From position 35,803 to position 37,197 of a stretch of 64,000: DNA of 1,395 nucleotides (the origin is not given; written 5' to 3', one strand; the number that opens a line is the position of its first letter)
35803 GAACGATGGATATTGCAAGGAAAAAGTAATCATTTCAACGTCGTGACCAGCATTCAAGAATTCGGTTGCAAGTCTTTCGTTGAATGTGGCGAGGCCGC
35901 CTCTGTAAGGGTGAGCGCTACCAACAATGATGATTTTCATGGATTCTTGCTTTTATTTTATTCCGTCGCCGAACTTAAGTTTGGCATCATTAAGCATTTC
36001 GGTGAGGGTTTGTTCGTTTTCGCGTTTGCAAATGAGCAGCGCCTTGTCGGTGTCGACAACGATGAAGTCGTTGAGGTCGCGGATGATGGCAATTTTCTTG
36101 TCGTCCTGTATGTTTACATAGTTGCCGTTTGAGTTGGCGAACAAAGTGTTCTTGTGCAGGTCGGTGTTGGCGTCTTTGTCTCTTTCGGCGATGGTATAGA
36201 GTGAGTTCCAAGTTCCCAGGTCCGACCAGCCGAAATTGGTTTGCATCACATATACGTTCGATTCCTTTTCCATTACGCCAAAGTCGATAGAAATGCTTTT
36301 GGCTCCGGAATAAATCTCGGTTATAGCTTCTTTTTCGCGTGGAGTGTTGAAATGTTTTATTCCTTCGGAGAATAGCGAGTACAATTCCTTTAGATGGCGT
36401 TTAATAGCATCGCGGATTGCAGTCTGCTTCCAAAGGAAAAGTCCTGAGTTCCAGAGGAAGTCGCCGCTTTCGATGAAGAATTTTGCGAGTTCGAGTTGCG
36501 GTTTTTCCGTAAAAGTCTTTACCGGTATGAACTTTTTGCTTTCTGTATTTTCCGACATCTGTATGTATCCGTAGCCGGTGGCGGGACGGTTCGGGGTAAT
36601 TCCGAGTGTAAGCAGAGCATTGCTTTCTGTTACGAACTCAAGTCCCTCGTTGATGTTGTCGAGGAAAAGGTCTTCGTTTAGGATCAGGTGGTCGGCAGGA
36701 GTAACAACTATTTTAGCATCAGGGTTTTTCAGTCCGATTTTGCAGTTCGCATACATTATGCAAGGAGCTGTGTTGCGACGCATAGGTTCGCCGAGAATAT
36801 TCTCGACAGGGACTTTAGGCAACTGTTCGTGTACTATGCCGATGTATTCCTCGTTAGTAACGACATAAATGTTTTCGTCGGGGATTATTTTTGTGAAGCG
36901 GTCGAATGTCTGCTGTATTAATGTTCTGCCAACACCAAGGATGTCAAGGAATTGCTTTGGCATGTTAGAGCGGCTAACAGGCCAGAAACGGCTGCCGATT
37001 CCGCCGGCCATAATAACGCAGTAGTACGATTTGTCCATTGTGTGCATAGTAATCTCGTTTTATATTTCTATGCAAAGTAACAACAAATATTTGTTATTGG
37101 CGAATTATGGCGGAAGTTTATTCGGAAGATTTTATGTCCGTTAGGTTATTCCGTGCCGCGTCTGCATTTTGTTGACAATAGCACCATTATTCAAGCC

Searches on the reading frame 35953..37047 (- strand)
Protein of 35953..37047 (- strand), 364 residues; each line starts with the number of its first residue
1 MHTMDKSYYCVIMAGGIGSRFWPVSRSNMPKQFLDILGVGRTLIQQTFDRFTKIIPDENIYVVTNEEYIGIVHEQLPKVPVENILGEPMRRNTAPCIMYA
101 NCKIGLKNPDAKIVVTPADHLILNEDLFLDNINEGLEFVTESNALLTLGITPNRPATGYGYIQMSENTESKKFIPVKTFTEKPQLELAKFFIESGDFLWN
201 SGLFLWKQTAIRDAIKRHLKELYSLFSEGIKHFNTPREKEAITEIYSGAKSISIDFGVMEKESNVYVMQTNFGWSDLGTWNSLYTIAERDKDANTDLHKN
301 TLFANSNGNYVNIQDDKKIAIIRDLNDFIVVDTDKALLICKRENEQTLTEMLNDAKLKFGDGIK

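Call 65: find_encoding_contigs(protein=window:35953-37047:-, flank=10000, max_places=10)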
Protein window:35953-37047:- (364 aa): 10 contigs read that carry it; 9 places shown.
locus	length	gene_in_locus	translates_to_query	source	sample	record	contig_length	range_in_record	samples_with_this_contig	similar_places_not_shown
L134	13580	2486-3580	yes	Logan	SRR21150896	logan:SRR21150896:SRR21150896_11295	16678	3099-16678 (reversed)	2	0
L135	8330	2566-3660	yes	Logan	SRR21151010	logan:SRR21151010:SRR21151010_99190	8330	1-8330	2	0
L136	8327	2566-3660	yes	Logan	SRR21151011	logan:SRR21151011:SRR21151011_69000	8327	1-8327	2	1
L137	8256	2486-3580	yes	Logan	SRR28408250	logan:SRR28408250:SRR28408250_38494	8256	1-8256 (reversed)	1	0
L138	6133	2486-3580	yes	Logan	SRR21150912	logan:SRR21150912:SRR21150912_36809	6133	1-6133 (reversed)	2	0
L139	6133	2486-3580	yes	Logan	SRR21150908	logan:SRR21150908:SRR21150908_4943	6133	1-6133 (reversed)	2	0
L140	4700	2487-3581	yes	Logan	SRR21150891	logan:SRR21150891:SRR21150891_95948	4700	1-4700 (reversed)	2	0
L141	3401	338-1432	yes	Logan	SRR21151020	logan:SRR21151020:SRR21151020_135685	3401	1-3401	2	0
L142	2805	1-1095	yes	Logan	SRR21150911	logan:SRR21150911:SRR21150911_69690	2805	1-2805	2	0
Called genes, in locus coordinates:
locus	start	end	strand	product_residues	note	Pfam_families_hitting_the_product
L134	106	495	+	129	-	-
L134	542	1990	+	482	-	-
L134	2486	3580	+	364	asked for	PF00483:NTP_transferase, PF12804:NTP_transf_3 (weak), PF22640:ManC_GMP_beta-helix (faint)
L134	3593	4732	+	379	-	PF13439:Glyco_transf_4, PF00534:Glycos_transf_1, PF13692:Glyco_trans_1_4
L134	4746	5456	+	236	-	PF03932:CutC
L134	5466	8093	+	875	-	PF01841:Transglut_core, PF02369:Big_1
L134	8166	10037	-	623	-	PF00009:GTP_EFTU, PF03144:GTP_EFTU_D2, PF00679:EFG_C, PF06421:LepA_C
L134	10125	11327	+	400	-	PF13306:LRR_5, PF13855:LRR_8 (faint), PF13306:LRR_5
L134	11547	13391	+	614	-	PF08757:CotH, PF00932:LTD, PF18962:Por_Secre_tail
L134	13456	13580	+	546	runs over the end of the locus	PF03577:Peptidase_C69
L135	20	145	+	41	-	-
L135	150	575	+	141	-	-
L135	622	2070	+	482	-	-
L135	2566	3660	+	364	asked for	PF00483:NTP_transferase, PF12804:NTP_transf_3 (weak), PF22640:ManC_GMP_beta-helix (faint)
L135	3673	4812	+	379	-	PF13439:Glyco_transf_4, PF00534:Glycos_transf_1, PF13692:Glyco_trans_1_4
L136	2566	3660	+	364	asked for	PF00483:NTP_transferase, PF12804:NTP_transf_3 (weak), PF22640:ManC_GMP_beta-helix (faint)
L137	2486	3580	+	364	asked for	PF00483:NTP_transferase, PF12804:NTP_transf_3 (weak), PF22640:ManC_GMP_beta-helix (faint)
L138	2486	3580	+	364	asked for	PF00483:NTP_transferase, PF12804:NTP_transf_3 (weak), PF22640:ManC_GMP_beta-helix (faint)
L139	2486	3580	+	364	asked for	PF00483:NTP_transferase, PF12804:NTP_transf_3 (weak), PF22640:ManC_GMP_beta-helix (faint)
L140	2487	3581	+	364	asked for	PF00483:NTP_transferase, PF12804:NTP_transf_3 (weak), PF22640:ManC_GMP_beta-helix (faint)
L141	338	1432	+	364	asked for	PF00483:NTP_transferase, PF12804:NTP_transf_3 (weak), PF22640:ManC_GMP_beta-helix (faint)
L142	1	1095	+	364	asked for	PF00483:NTP_transferase, PF12804:NTP_transf_3 (weak), PF22640:ManC_GMP_beta-helix (faint)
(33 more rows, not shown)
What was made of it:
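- On Genomic island / accessory locus: For the window's own species, all 8 contigs that reach upstream of manC (of 9 places returned) carry w482 next to manC (call 65).
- Tried and rejected: All 8 sister-strain contigs that reach upstream of manC carry w482 beside it, and they break in the leader (call 65).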
